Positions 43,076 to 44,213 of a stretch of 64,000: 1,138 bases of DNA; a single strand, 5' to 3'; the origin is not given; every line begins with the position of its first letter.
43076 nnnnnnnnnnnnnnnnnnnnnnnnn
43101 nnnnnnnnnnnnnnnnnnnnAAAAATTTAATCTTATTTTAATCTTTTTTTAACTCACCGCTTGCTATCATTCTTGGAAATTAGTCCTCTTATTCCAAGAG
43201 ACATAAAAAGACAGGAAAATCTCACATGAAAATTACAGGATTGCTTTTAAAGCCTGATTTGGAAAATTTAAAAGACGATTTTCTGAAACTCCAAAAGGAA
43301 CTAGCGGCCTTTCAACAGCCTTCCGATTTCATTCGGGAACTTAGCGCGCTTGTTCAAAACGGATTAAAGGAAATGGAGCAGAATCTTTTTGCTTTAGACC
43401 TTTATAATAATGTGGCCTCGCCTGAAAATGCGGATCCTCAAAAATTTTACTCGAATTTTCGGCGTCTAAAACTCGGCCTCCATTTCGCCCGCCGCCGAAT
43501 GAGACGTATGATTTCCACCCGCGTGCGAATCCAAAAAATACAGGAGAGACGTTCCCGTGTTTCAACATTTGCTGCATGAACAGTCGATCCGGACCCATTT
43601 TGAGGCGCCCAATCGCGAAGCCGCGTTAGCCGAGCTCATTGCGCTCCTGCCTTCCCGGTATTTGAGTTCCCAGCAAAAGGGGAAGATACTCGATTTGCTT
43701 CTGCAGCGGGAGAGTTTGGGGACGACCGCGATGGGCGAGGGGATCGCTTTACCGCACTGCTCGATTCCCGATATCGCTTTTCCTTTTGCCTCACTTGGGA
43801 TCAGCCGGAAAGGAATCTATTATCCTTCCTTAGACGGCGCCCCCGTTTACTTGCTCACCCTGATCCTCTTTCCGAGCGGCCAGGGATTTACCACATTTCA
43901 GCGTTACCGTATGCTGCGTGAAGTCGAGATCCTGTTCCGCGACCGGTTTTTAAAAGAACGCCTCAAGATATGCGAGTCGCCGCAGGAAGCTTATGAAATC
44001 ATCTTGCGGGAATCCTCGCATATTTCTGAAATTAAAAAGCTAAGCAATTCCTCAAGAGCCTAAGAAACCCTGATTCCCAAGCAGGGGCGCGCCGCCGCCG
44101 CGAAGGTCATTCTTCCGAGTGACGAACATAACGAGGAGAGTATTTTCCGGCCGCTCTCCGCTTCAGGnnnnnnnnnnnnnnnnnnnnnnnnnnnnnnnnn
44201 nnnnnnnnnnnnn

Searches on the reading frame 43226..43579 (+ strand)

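Call 3: search_protein_families(library=pfam, proteins=[window:43226-43579:+], max_evalue=0.1)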
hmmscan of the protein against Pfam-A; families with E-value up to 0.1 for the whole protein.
window:43226-43579:+ (117 aa): 0 families

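Call 4: search_protein_families(library=ncbifam, proteins=[window:43226-43579:+], max_evalue=0.1)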
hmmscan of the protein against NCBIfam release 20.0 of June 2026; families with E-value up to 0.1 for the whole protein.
window:43226-43579:+ (117 aa): 1 family
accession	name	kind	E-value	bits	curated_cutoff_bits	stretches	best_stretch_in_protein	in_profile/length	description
NF043057.1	T4SS_LegK7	subfamily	0.011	13.9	1000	1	6-78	391-464/801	LegK7 family Dot/Icm T4SS effector kinase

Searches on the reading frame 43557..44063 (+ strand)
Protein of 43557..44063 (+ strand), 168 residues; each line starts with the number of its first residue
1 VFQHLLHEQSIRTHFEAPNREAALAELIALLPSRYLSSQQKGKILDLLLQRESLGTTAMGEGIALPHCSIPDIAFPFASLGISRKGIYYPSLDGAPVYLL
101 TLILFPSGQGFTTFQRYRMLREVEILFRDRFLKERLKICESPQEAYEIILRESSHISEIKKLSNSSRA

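Call 3: search_protein_families(library=pfam, proteins=[window:43557-44063:+], max_evalue=0.1)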
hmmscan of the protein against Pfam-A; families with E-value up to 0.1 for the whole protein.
window:43557-44063:+ (168 aa): 1 family
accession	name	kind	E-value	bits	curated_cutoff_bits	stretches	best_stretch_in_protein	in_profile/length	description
PF00359.27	PTS_EIIA_2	-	3e-18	66.6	27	1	5-150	2-142/144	Phosphoenolpyruvate-dependent sugar phosphotransferase system, EIIA 2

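Call 4: search_protein_families(library=ncbifam, proteins=[window:43557-44063:+], max_evalue=0.1)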
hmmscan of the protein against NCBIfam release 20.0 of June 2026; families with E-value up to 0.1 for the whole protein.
window:43557-44063:+ (168 aa): 7 families
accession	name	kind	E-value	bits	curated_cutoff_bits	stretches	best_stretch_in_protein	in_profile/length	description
TIGR01419.1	nitro_reg_IIA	equivalog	7.4e-15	55.1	138.7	1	2-149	2-143/145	PTS IIA-like nitrogen regulatory protein PtsN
TIGR00848.1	fruA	subfamily_domain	1.3e-14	54.2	103.5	1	5-109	1-105/129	fructose PTS transporter subunit IIA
NF008145.0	PRK10896.1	equivalog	2.8e-11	43.4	221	1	4-152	12-156/161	PTS IIA-like nitrogen regulatory protein PtsN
NF007293.0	PRK09765.1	equivalog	3.6e-07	29.1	763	1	3-152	5-152/639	PTS 2-O-a-mannosyl-D-glycerate transporter subunit IIABC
NF007389.0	PRK09913.1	equivalog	7.9e-06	25.9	151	1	41-107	38-104/148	PTS fructose transporter subunit IIA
NF008319.0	PRK11109.1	equivalog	0.0013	18.1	302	1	6-69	4-64/376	fused PTS fructose transporter subunit IIA/HPr protein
NF011663.0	PRK15083.1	subfamily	0.082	10.9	589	1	43-70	531-558/639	PTS mannitol transporter subunit IICBA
